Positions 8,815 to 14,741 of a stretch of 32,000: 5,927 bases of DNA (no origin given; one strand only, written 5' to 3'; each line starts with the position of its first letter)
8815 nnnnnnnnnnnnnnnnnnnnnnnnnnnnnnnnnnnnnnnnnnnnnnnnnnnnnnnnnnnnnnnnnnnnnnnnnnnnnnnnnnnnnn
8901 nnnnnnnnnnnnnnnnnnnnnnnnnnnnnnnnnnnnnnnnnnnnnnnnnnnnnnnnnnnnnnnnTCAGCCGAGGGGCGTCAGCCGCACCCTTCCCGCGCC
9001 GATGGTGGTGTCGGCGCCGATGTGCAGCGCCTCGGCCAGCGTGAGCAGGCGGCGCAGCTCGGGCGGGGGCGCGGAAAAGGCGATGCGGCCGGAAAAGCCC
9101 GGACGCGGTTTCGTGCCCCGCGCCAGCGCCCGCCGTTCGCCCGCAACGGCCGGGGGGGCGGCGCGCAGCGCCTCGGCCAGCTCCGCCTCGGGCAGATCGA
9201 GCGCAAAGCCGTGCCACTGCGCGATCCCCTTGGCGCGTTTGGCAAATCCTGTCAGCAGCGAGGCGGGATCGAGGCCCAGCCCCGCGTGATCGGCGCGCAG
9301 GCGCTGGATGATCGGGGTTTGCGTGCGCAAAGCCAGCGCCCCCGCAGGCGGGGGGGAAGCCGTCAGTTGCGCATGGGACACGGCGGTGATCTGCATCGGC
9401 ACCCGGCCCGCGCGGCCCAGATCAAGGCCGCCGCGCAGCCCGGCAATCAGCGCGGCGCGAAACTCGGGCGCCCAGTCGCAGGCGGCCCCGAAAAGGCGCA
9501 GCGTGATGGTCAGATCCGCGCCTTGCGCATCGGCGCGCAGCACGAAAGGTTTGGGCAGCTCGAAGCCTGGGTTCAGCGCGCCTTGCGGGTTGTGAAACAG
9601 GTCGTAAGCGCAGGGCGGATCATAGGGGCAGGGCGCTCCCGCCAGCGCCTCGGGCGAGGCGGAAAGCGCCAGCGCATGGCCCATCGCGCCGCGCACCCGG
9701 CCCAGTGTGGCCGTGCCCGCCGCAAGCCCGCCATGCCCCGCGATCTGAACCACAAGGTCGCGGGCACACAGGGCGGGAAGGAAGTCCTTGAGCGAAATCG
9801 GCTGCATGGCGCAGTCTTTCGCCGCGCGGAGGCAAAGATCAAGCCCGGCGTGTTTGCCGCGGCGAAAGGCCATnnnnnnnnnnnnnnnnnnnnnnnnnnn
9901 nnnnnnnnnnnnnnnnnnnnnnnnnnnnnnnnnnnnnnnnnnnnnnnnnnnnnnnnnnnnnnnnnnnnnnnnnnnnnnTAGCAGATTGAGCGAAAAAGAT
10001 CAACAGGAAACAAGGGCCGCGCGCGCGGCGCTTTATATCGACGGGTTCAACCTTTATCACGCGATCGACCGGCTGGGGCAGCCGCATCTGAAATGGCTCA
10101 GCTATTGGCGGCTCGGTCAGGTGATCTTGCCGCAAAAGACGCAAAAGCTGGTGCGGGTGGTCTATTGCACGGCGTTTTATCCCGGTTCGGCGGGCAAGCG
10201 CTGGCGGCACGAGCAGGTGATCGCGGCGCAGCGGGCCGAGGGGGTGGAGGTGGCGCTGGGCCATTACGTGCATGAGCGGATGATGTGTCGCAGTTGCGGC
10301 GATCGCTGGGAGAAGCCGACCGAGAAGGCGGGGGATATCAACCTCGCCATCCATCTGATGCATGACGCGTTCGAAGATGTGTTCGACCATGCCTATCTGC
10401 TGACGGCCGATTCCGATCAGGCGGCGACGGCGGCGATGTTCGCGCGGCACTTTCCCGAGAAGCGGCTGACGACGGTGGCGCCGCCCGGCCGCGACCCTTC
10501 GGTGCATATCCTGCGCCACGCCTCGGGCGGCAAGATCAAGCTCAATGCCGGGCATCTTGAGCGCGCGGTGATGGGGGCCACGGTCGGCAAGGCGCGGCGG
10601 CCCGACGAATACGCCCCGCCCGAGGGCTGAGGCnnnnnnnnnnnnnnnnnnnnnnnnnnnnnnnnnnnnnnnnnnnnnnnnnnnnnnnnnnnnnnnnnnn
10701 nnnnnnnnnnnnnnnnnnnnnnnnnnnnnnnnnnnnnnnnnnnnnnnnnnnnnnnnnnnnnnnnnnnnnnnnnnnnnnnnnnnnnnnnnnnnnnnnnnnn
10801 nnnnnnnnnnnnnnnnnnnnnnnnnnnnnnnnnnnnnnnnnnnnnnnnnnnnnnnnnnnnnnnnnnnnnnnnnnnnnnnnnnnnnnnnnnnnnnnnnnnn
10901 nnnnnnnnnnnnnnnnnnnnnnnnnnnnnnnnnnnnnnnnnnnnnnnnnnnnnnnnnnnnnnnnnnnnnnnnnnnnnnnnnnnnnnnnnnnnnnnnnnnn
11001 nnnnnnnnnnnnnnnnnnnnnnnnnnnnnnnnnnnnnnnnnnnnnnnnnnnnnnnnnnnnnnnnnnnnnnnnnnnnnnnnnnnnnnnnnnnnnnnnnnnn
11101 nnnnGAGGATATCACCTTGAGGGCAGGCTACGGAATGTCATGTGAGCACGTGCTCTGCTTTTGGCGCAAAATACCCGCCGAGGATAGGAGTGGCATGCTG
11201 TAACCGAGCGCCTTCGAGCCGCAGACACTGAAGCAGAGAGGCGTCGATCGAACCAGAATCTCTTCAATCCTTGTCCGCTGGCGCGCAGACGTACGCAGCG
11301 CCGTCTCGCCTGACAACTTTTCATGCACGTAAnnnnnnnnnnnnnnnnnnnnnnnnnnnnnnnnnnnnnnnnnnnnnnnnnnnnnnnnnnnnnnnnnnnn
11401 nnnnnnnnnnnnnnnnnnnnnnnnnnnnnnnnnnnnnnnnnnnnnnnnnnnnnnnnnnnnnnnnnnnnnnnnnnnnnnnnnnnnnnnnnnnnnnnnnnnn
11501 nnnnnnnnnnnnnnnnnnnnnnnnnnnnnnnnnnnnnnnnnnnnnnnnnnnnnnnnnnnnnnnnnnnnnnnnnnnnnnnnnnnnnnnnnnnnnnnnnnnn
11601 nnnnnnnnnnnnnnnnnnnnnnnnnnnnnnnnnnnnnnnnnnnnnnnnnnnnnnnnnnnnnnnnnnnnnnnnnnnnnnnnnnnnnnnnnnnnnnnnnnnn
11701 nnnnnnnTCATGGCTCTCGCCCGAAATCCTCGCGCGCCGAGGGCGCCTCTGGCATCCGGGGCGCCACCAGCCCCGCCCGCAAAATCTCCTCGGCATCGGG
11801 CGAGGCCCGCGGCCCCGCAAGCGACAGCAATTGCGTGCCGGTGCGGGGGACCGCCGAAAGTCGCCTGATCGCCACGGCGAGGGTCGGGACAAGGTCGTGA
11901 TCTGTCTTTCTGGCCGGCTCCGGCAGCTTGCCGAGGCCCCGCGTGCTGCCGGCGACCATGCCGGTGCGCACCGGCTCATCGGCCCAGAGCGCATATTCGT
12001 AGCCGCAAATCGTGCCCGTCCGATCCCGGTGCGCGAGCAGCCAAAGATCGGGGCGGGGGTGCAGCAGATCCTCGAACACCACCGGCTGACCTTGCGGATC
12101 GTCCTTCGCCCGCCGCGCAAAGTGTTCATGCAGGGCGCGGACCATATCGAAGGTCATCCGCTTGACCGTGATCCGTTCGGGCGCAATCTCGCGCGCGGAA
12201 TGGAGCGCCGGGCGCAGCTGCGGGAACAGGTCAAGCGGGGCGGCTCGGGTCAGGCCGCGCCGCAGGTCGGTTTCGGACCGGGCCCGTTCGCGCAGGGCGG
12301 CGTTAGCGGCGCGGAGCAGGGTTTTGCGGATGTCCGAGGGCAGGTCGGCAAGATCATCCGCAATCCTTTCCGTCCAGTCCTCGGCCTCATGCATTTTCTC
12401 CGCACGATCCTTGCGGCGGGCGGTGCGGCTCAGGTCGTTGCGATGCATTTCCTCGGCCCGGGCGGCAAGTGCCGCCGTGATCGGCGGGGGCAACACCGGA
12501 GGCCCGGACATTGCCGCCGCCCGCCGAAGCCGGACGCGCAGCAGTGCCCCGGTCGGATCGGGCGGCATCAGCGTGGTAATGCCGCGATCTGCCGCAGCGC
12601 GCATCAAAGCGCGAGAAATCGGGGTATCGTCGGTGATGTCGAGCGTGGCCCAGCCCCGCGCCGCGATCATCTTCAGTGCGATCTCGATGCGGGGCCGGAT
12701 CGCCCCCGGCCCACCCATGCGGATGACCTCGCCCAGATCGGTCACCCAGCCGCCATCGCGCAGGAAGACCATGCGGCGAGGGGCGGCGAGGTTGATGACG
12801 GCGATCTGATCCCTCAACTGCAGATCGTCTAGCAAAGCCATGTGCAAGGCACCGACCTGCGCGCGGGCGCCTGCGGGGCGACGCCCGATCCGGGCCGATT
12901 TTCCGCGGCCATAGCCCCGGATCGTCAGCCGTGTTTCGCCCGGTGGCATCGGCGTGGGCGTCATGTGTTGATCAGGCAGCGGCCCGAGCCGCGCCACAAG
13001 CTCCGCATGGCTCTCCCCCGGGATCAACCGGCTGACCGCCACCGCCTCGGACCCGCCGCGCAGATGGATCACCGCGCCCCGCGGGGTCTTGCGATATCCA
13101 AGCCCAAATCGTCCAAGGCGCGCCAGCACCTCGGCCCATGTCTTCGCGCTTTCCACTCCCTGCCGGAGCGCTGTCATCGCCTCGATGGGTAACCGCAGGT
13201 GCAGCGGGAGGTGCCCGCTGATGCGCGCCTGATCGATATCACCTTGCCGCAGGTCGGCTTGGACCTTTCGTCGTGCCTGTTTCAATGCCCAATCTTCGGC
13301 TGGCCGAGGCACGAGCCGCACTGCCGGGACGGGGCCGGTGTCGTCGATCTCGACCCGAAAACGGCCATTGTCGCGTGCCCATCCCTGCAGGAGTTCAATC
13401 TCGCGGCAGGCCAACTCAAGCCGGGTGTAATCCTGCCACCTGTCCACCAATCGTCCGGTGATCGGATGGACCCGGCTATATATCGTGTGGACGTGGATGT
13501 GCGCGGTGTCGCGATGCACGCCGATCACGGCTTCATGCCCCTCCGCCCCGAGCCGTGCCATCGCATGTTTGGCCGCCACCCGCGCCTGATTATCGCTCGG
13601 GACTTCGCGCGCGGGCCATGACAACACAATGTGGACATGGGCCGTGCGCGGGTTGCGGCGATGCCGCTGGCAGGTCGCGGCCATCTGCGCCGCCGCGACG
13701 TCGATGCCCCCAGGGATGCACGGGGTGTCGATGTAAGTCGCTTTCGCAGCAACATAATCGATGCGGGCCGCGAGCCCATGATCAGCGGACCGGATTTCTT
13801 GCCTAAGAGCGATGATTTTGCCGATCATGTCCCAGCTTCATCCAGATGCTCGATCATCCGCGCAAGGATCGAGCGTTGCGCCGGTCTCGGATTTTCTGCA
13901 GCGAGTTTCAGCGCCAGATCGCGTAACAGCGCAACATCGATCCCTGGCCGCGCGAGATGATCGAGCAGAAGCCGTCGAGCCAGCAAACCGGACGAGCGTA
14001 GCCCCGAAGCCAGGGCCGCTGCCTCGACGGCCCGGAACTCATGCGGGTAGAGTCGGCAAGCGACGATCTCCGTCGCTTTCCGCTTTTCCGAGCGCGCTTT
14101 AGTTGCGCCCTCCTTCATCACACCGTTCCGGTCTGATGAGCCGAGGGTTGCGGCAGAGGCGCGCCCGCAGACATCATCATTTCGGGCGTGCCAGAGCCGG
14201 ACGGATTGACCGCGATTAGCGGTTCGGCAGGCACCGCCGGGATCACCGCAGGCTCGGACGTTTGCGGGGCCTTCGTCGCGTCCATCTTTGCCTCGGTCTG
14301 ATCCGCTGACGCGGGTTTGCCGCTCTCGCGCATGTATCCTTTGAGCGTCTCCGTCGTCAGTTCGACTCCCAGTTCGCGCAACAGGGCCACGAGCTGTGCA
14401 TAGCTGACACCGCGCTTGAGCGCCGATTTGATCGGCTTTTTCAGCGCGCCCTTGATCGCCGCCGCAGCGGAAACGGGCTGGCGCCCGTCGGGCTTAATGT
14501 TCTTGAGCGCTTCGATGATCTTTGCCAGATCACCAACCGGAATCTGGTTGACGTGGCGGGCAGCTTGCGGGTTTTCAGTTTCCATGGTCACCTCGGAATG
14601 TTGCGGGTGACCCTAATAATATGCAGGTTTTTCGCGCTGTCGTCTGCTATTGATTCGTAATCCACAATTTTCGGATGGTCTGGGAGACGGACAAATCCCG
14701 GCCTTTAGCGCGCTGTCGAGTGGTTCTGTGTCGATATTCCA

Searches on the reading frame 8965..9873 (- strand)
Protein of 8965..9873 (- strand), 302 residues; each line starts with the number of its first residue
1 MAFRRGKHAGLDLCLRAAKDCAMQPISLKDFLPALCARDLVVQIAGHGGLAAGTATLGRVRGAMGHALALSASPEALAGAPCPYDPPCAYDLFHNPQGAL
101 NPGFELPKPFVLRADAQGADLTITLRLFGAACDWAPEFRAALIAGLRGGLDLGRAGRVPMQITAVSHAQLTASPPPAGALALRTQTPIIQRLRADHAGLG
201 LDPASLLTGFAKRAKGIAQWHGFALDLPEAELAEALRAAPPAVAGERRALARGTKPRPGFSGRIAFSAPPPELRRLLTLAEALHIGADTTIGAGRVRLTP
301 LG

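Call 80: search_protein_families(library=padloc, proteins=[window:8965-9873:-], max_evalue=0.001)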
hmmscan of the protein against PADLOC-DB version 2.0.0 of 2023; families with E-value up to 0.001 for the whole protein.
window:8965-9873:- (302 aa): 5 families
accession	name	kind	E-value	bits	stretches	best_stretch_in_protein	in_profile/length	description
PDLC01477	Cas6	-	1.1e-22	78.9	1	60-299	28-295/296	"CAS-I,CAS-II,CAS-III,CAS-IV,CAS-V,CAS-VI; crRNAmaturation"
PDLC01428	Cas6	-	4.6e-16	57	1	35-295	43-319/325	"CAS-I,CAS-II,CAS-III,CAS-IV,CAS-V,CAS-VI; crRNAmaturation"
PDLC01496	Cas6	-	3.3e-11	41.1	1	60-299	27-279/281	"CAS-I,CAS-II,CAS-III,CAS-IV,CAS-V,CAS-VI; crRNAmaturation"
PDLC01650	Cas6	-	1.9e-08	33.3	1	183-294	2-102/102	"CAS-I,CAS-II,CAS-III,CAS-IV,CAS-V,CAS-VI; crRNAmaturation"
PDLC01466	Cas6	-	4.5e-06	24.4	1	231-301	151-222/223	"CAS-I,CAS-II,CAS-III,CAS-IV,CAS-V,CAS-VI; crRNAmaturation"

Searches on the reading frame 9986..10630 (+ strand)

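Call 7: search_protein_families(library=pfam, proteins=[window:9986-10630:+], max_evalue=0.001)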
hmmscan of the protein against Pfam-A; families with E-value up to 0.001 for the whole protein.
window:9986-10630:+ (214 aa): 1 family
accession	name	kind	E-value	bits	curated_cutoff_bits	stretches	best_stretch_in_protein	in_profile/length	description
PF01936.24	NYN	-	7.9e-06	26.9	24.2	1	13-144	1-105/145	NYN domain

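Call 80: search_protein_families(library=padloc, proteins=[window:9986-10630:+], max_evalue=0.001)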
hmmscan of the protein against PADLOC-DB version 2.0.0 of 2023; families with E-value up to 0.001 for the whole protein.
window:9986-10630:+ (214 aa): 1 family
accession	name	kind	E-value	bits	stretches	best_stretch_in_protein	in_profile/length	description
PDLC04163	HEC-09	-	7.4e-39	131.5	1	13-202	3-190/203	-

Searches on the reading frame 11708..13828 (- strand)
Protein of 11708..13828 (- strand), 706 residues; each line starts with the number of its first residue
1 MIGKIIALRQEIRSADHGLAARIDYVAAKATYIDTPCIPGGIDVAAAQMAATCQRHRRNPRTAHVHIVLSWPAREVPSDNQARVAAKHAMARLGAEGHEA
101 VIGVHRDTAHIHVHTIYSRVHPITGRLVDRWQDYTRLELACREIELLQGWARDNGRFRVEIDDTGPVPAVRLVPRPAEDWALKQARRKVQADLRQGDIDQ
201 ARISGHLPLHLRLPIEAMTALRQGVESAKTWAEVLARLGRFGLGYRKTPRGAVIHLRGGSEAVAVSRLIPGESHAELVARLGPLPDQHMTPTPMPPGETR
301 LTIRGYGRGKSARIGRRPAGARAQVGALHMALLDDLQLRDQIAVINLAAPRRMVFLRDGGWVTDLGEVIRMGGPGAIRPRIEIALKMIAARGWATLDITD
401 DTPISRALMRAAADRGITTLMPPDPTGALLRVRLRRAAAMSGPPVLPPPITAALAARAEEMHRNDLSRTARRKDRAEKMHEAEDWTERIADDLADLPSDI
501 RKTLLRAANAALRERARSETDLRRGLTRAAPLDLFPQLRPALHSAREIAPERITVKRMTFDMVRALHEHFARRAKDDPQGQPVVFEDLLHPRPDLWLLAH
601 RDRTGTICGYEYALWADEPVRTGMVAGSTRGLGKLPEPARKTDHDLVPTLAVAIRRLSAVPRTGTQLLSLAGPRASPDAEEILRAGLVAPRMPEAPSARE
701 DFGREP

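Call 7: search_protein_families(library=pfam, proteins=[window:11708-13828:-], max_evalue=0.001)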
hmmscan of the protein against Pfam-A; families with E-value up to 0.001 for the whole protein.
window:11708-13828:- (706 aa): 1 family
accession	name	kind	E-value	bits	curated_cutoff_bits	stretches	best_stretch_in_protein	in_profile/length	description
PF03432.20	Relaxase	-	1.4e-25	90.5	24.6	1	42-150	23-132/132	MobA/VirD2-like, nuclease domain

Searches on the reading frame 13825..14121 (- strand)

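Call 19: search_protein_families(library=pfam, proteins=[window:13825-14121:-], max_evalue=0.01)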
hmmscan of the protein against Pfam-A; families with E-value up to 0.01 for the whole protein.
window:13825-14121:- (98 aa): 1 family
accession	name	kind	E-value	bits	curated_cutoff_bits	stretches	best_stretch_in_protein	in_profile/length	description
PF21983.2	NikA-like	-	0.0046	17.5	27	1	14-67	1-56/72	Mobilization protein NikA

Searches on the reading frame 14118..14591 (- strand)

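Call 19: search_protein_families(library=pfam, proteins=[window:14118-14591:-], max_evalue=0.01)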
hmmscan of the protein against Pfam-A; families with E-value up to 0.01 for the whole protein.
window:14118-14591:- (157 aa): 1 family
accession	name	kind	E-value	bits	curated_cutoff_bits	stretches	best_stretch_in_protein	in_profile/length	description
PF20075.5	DUF6471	-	0.00037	20.8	26.8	1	51-84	6-40/65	Domain of unknown function (DUF6471)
